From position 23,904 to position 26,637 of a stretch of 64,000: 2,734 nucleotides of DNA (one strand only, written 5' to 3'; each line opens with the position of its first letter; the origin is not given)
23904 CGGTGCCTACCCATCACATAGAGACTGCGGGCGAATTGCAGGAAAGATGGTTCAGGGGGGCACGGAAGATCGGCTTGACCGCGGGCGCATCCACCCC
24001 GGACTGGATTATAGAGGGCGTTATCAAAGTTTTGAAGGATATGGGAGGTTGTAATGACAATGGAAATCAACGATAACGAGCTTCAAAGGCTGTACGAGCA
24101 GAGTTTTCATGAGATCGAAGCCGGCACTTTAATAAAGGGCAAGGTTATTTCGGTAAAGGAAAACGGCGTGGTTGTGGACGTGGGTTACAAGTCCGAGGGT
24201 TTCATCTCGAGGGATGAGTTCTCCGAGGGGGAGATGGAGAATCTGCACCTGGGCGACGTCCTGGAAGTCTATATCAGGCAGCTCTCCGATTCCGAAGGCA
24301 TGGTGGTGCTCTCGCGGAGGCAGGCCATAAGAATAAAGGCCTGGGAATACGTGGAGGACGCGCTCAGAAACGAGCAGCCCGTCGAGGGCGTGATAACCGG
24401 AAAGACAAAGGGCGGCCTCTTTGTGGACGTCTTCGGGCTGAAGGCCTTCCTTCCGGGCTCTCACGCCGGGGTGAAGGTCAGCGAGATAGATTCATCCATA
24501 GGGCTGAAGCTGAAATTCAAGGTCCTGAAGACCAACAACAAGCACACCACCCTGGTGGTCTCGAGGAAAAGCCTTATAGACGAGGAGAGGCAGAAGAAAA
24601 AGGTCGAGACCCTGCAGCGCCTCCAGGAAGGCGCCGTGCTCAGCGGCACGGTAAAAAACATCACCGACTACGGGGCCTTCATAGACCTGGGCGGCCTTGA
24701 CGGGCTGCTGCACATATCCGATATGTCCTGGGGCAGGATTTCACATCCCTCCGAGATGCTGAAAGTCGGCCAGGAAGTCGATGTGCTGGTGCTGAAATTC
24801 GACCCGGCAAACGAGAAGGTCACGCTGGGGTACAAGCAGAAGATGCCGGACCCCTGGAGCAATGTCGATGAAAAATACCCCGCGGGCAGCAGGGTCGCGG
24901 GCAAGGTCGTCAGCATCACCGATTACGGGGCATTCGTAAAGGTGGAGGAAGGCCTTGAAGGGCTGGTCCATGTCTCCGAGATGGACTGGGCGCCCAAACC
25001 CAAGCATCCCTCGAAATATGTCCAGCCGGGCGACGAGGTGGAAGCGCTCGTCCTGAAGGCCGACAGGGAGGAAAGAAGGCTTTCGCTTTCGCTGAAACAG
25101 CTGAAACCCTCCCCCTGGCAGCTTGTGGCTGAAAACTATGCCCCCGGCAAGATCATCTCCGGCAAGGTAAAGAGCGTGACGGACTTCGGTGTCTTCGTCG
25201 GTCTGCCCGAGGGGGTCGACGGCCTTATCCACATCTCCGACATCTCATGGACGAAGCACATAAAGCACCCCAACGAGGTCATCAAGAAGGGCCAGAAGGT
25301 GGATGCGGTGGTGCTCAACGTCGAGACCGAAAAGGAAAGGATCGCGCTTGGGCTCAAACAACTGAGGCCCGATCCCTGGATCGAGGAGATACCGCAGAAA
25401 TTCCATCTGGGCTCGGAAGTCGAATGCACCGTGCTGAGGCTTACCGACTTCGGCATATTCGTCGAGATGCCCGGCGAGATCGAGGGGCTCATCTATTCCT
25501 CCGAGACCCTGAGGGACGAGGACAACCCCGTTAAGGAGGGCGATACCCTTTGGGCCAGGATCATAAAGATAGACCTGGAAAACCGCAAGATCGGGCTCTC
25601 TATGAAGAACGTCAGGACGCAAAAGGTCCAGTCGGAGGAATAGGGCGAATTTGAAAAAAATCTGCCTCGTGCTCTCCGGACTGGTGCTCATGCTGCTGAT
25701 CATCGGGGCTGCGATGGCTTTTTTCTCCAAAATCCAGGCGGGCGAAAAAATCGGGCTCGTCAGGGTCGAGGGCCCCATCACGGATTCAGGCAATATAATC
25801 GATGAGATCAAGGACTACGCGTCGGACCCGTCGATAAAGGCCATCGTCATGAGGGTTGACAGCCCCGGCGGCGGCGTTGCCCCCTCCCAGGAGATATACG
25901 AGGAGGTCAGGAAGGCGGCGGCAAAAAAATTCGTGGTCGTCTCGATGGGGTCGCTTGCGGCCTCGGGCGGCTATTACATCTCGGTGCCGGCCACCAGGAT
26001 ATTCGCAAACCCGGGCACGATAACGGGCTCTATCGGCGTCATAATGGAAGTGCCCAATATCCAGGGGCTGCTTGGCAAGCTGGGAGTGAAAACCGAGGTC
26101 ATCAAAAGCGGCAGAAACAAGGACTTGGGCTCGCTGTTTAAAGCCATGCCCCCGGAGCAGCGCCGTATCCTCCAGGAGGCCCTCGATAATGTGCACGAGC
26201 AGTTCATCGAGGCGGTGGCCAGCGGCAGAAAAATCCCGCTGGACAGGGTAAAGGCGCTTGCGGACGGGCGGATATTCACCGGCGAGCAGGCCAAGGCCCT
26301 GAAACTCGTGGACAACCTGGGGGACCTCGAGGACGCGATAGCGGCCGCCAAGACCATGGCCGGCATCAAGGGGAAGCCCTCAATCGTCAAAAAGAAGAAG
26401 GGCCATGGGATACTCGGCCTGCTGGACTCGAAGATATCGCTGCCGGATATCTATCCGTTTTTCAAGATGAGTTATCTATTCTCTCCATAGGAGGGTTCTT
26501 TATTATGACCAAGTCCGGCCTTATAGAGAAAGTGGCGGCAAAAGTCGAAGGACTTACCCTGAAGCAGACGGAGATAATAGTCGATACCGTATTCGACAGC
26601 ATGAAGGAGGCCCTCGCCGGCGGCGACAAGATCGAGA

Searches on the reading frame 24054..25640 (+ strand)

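Call 64: search_protein_families(library=pfam, proteins=[window:24054-25640:+], max_evalue=0.00001)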
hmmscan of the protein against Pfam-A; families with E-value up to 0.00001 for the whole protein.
window:24054-25640:+ (529 aa): 5 families
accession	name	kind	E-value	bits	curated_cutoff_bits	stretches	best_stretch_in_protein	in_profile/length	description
PF00575.29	S1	-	8.5e-93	305.3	22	6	363-435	3-74/74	S1 RNA binding domain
PF23459.1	S1_RRP5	-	8.5e-35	119.6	27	3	363-432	2-70/72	RRP5 S1 domain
PF21710.3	Spt6_S1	-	1.4e-18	67.4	27.5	0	362-432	14-84/91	Spt6, S1/OB domain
PF13509.12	S1_2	-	2.4e-11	44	21.8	0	365-398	2-35/61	S1 domain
PF17092.11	PCB_OB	-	7.8e-09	36.7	27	0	275-329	29-93/111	Penicillin-binding protein OB-like domain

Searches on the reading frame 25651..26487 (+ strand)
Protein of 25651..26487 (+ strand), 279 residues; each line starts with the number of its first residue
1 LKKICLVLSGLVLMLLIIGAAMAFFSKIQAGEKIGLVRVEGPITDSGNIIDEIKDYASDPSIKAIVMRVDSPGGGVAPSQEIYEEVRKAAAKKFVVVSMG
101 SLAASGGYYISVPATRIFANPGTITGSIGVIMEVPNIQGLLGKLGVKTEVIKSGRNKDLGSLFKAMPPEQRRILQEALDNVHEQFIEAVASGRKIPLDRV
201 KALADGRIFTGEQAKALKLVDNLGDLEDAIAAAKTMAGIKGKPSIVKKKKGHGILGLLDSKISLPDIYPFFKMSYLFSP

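Call 64: search_protein_families(library=pfam, proteins=[window:25651-26487:+], max_evalue=0.00001)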
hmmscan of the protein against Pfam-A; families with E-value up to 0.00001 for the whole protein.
window:25651-26487:+ (279 aa): 2 families
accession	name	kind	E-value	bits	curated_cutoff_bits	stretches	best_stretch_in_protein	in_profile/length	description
PF01343.23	Peptidase_S49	-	2.8e-51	174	24.9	1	89-239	3-153/154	Peptidase family S49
PF25145.1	NfeD1b_N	-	2.8e-06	27.5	40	1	55-133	24-100/189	NfeD1b, N-terminal domain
